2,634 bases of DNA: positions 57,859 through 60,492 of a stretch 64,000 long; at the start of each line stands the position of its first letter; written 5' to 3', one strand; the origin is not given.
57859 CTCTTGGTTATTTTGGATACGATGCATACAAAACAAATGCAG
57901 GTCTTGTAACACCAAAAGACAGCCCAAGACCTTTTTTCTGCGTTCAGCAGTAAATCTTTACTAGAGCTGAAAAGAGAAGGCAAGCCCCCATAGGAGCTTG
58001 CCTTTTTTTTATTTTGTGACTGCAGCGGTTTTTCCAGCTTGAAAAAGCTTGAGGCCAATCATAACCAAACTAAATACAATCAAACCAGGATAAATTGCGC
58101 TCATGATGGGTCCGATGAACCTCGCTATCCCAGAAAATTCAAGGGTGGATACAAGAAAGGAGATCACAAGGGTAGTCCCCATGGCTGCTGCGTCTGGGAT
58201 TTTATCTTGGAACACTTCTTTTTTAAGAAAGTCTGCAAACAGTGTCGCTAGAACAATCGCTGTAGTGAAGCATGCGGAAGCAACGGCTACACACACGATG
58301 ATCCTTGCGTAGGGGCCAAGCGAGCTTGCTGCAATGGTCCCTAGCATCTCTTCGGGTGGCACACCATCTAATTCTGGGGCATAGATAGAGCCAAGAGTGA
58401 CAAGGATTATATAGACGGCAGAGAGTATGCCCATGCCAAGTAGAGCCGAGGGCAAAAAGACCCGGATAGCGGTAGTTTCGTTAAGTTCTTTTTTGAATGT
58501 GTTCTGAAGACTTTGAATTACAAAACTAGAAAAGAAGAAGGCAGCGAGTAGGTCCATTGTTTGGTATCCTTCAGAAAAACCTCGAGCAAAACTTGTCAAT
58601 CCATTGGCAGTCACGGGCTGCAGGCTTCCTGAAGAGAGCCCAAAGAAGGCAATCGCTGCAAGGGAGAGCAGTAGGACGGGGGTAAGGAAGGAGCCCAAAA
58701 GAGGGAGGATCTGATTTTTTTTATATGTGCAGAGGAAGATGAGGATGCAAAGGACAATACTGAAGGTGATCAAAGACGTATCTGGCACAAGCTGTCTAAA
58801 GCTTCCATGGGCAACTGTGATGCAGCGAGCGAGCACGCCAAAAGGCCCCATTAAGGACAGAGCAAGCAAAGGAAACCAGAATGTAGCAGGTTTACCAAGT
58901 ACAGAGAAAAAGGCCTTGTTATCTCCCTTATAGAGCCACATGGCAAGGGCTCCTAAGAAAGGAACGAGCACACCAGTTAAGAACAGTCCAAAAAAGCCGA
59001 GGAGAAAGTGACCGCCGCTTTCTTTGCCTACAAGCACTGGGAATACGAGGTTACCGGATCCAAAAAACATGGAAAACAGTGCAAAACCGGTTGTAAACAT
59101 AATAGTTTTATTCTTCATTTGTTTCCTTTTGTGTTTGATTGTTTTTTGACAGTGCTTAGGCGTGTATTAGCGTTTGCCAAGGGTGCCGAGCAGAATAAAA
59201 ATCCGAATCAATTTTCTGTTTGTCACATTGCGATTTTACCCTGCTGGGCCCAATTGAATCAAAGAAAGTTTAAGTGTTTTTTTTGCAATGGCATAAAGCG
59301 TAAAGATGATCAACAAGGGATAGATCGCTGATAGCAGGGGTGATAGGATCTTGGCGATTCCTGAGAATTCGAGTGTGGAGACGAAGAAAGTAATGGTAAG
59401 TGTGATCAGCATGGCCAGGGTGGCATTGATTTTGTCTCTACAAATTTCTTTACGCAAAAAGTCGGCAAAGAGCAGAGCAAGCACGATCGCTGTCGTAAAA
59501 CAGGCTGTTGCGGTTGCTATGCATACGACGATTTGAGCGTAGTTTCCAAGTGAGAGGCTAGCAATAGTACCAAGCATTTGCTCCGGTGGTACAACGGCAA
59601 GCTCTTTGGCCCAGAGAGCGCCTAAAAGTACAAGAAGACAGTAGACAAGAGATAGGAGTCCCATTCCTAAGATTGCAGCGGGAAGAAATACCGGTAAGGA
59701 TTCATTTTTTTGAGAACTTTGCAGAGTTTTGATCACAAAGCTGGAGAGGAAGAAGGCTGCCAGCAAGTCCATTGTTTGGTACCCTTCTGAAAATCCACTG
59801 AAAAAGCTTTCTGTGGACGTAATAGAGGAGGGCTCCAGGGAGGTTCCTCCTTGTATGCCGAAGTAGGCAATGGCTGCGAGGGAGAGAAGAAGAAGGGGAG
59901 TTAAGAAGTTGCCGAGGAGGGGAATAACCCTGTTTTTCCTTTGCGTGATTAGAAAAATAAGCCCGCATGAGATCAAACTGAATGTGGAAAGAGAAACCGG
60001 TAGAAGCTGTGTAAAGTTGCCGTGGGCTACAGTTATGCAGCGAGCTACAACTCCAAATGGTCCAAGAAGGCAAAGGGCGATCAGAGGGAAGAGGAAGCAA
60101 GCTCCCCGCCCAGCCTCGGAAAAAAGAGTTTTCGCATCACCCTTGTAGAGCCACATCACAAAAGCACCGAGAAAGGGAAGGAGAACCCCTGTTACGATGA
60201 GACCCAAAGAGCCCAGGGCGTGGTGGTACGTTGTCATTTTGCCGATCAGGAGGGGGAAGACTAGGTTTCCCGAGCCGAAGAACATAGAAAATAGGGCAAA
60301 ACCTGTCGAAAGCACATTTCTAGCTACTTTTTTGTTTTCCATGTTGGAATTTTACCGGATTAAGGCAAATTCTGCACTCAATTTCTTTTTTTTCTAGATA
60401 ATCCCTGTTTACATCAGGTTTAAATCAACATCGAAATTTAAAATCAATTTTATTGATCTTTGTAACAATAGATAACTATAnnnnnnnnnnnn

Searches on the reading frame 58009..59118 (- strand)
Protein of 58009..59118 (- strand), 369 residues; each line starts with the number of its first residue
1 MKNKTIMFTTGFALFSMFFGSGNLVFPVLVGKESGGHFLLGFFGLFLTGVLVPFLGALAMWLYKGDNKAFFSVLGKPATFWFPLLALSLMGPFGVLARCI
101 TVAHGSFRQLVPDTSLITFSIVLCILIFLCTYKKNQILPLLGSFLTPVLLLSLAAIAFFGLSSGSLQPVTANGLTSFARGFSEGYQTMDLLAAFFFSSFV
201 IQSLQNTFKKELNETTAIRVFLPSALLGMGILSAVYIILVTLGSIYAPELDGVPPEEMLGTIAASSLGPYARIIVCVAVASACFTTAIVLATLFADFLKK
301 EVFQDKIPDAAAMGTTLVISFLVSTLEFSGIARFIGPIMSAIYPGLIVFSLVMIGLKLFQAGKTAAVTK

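Call 21: search_protein_families(library=ncbifam, proteins=[window:58009-59118:-], max_evalue=0.00001)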
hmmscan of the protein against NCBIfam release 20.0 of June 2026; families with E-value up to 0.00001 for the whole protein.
window:58009-59118:- (369 aa): 2 families
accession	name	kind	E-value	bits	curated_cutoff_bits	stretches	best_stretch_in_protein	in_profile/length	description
TIGR00796.1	livcs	equivalog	2.3e-51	175.1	243.4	1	11-363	1-358/405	branched-chain amino acid transport system II carrier protein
NF011962.0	PRK15433.1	equivalog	4.3e-20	72.2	790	1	8-351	11-356/439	branched-chain amino acid transporter carrier protein BrnQ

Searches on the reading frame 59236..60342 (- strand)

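Call 21: search_protein_families(library=ncbifam, proteins=[window:59236-60342:-], max_evalue=0.00001)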
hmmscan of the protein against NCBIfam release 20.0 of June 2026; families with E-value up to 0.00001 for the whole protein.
window:59236-60342:- (368 aa): 2 families
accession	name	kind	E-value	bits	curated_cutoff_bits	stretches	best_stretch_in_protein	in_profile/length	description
TIGR00796.1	livcs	equivalog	9.7e-56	189.5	243.4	1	14-359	1-356/405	branched-chain amino acid transport system II carrier protein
NF011962.0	PRK15433.1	equivalog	3.8e-19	69.1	790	1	4-354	4-361/439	branched-chain amino acid transporter carrier protein BrnQ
